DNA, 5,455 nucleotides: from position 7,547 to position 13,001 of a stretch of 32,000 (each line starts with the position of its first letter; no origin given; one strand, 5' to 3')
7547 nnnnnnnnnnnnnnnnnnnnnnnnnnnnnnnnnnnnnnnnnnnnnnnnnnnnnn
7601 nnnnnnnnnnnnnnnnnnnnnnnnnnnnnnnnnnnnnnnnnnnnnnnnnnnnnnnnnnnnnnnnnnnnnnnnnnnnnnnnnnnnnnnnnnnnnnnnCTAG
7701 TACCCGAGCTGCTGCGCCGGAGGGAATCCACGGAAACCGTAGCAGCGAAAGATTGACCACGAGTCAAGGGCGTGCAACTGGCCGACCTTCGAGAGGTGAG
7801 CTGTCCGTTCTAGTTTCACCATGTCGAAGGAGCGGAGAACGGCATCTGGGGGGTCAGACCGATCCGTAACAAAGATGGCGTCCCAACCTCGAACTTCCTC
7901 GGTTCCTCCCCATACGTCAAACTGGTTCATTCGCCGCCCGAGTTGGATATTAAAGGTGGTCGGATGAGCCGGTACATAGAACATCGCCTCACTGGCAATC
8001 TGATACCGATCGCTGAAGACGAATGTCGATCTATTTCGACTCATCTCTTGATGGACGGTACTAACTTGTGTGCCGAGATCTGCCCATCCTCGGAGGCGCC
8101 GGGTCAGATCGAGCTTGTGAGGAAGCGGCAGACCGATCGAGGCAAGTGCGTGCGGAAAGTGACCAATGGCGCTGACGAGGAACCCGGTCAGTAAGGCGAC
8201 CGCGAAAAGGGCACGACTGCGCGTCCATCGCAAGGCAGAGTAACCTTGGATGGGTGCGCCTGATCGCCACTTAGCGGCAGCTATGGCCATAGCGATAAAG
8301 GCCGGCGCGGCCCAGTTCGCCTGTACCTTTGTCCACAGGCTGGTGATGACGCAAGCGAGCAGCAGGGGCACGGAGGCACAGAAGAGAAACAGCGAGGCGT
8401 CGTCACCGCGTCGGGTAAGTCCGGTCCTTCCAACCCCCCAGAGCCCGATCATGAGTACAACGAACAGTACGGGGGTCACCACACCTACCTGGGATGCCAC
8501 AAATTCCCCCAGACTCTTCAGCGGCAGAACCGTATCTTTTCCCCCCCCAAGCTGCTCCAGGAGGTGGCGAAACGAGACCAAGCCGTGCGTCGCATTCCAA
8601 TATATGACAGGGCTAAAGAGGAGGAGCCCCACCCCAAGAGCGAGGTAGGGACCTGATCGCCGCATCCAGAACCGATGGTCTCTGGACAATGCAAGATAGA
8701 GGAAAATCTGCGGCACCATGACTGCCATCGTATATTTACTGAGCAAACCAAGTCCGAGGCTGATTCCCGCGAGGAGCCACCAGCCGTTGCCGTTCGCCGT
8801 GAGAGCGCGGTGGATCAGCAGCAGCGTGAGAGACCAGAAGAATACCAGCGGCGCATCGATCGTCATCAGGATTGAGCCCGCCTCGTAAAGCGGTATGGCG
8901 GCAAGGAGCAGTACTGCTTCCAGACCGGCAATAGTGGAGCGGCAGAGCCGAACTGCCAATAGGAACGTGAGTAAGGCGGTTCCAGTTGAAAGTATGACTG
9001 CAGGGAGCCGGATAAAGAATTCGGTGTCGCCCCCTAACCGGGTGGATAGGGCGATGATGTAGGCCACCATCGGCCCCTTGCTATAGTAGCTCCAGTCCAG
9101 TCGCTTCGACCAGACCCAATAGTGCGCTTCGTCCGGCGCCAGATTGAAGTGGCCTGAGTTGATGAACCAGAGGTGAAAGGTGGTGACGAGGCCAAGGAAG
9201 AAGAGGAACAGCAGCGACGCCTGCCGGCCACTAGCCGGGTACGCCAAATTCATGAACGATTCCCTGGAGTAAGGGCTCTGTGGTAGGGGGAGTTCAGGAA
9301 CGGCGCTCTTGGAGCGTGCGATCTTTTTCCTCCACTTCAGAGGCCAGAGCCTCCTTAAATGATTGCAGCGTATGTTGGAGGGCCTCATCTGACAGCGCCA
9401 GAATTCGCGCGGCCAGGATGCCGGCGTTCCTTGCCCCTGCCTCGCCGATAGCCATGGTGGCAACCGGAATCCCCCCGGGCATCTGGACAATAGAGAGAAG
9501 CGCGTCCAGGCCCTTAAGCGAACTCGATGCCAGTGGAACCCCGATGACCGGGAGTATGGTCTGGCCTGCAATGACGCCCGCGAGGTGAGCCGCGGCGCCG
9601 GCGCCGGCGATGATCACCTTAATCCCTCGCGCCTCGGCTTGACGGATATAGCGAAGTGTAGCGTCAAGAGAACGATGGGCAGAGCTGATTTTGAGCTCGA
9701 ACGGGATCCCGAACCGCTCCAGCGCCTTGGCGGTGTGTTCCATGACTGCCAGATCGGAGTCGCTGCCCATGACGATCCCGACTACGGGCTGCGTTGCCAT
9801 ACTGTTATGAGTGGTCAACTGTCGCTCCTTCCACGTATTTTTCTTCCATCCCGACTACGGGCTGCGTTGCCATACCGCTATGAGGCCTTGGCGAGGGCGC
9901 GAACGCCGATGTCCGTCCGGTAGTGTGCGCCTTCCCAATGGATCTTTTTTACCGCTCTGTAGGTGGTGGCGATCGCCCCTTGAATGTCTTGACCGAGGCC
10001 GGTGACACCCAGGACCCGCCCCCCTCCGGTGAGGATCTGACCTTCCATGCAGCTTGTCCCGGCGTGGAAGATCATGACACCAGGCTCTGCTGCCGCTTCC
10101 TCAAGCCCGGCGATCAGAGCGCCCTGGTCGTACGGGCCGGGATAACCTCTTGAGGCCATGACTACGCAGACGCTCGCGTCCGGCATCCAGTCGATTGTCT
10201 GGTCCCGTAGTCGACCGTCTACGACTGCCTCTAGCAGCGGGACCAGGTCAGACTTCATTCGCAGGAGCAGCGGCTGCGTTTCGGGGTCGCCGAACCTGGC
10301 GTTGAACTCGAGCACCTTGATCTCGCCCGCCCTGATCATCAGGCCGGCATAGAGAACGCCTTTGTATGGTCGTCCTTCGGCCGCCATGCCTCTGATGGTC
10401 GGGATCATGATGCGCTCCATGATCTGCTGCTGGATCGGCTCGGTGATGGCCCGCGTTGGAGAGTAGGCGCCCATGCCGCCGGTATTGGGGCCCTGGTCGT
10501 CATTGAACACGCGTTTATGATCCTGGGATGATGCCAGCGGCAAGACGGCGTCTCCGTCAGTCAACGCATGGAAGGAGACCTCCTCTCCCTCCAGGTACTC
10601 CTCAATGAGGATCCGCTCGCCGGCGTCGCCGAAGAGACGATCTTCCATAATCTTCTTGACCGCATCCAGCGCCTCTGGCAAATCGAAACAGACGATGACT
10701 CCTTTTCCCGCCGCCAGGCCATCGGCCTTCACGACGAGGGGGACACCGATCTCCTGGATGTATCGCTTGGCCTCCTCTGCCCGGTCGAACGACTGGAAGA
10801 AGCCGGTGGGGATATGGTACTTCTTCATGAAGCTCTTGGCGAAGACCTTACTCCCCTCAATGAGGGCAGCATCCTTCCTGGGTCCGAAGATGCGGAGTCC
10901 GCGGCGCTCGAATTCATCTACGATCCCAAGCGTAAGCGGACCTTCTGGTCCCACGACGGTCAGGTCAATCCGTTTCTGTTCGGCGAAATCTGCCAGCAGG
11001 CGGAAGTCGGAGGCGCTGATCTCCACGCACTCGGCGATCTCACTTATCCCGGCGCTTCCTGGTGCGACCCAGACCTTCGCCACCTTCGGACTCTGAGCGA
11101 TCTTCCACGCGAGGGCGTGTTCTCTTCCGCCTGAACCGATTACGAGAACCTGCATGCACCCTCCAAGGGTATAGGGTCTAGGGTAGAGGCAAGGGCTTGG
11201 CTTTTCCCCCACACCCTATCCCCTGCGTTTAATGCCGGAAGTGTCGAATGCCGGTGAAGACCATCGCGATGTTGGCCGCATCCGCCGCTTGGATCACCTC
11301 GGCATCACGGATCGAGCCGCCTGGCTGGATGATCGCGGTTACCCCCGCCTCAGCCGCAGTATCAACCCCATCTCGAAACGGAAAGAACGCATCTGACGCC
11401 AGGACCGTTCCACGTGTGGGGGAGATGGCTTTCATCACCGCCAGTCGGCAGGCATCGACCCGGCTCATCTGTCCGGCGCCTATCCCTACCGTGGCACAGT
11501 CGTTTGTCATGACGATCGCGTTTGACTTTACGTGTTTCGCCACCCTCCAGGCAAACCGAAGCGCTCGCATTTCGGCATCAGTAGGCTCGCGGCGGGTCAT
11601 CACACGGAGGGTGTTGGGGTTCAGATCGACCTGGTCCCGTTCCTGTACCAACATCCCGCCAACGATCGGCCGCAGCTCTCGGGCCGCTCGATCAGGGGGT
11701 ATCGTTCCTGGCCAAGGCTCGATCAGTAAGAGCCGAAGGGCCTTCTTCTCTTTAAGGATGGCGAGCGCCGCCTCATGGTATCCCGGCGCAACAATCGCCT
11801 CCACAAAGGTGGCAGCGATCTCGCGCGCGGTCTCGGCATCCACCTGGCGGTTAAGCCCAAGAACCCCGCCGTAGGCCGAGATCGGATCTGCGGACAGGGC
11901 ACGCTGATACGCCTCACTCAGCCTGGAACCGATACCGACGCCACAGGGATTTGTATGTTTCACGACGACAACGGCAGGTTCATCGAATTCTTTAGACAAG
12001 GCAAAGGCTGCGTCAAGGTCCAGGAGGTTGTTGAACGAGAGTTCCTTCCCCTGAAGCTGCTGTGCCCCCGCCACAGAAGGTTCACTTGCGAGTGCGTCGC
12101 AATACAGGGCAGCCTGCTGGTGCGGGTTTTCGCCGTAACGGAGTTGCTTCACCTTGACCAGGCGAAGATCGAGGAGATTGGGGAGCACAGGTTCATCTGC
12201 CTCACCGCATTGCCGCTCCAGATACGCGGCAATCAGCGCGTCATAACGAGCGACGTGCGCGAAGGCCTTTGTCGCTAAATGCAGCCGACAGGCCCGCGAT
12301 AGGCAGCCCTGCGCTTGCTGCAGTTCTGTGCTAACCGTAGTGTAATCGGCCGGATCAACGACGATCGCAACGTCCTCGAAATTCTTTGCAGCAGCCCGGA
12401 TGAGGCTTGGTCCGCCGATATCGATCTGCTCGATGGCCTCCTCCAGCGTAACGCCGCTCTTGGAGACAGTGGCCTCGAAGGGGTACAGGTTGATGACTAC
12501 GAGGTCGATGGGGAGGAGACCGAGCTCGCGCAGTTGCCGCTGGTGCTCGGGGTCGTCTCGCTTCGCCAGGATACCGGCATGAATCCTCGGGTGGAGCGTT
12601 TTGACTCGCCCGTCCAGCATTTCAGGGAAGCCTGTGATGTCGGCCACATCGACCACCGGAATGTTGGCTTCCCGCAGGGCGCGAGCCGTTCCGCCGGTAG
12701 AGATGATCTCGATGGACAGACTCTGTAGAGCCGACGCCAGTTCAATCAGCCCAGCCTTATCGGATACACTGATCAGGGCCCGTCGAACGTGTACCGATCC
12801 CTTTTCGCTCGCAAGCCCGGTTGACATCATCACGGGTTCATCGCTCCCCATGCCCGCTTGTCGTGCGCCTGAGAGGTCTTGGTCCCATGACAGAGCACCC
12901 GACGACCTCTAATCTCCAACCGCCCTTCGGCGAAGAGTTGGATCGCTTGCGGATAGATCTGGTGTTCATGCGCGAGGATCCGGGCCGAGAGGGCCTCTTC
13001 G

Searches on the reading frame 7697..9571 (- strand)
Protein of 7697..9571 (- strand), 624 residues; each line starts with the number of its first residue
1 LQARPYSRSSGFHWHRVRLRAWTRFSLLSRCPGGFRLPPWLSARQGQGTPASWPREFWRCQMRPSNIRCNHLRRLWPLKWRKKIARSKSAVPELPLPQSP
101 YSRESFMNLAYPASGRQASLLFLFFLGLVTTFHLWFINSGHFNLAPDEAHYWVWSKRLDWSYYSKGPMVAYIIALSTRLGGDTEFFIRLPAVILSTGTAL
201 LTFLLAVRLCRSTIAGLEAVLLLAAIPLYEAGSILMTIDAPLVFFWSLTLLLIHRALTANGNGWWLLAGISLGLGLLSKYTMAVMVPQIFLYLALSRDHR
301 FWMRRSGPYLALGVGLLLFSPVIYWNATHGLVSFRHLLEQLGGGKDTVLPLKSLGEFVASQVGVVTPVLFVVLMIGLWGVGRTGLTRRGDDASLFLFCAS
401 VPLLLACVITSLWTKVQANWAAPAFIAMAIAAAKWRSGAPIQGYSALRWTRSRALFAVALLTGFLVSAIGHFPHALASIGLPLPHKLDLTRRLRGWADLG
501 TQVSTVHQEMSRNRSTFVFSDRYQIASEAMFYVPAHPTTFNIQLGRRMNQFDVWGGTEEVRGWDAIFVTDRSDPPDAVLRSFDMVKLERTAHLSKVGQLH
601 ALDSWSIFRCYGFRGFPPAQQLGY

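Call 6: search_protein_families(library=pfam, proteins=[window:7697-9571:-], max_evalue=0.001)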
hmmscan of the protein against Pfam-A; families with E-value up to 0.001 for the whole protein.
window:7697-9571:- (624 aa): 2 families
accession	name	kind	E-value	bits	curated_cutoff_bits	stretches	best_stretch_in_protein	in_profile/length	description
PF13231.12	PMT_2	-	2.5e-39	135.5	26.1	1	165-325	2-160/160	Dolichyl-phosphate-mannose-protein mannosyltransferase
PF02366.24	PMT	-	7.5e-13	49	22.7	1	173-323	69-232/245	Dolichyl-phosphate-mannose-protein mannosyltransferase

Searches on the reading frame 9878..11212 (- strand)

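Call 6: search_protein_families(library=pfam, proteins=[window:9878-11212:-], max_evalue=0.001)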
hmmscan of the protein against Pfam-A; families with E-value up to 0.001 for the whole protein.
window:9878-11212:- (444 aa): 8 families
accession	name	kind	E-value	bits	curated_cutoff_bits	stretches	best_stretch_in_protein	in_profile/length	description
PF01071.24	GARS_A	-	3.3e-79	265.7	27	1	120-312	1-194/194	Phosphoribosylglycinamide synthetase, ATP-grasp (A) domain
PF02844.21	GARS_N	-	9.9e-39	132.6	29.5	1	20-119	1-100/100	Phosphoribosylglycinamide synthetase, N domain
PF02843.22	GARS_C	-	5.3e-31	107.2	34.8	1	347-437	1-91/92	Phosphoribosylglycinamide synthetase, C domain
PF02786.22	CPSase_L_D2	-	2.3e-05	24.4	19.8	1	123-220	3-103/211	Carbamoyl-phosphate synthase L chain, ATP binding domain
PF02222.28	ATP-grasp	-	3.3e-05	24.1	27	1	128-207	2-76/179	ATP-grasp domain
PF02655.19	ATP-grasp_3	-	0.00039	21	23.2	1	156-308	31-158/160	ATP-grasp domain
PF13535.11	ATP-grasp_4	-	0.00049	20.2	27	1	156-224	2-78/160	ATP-grasp domain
PF08442.15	ATP-grasp_2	-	0.0007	19.7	29.5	0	125-208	7-102/202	ATP-grasp domain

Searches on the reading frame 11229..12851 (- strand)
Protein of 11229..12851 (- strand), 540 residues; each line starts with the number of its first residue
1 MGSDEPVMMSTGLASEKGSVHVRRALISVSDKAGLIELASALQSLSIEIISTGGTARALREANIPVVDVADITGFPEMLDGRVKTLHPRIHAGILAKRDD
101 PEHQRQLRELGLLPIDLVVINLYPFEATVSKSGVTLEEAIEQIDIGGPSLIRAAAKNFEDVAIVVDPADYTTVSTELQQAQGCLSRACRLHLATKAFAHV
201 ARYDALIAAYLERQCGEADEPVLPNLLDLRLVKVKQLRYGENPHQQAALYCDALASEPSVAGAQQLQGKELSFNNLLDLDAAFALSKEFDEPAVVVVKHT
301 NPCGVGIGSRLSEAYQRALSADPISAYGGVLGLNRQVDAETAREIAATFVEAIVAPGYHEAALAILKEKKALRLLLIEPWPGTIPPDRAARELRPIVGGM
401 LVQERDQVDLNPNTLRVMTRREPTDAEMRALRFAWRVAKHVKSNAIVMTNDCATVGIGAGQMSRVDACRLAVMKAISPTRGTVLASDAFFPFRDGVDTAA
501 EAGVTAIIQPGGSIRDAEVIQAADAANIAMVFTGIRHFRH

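Call 6: search_protein_families(library=pfam, proteins=[window:11229-12851:-], max_evalue=0.001)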
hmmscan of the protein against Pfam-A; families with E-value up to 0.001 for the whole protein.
window:11229-12851:- (540 aa): 2 families
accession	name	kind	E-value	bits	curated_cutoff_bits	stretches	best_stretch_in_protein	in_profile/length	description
PF01808.24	AICARFT_IMPCHas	-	9e-120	400.3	25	1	154-474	1-311/311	AICARFT/IMPCHase bienzyme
PF02142.27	MGS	-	7.1e-24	84.2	24.1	1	34-148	1-93/94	MGS-like domain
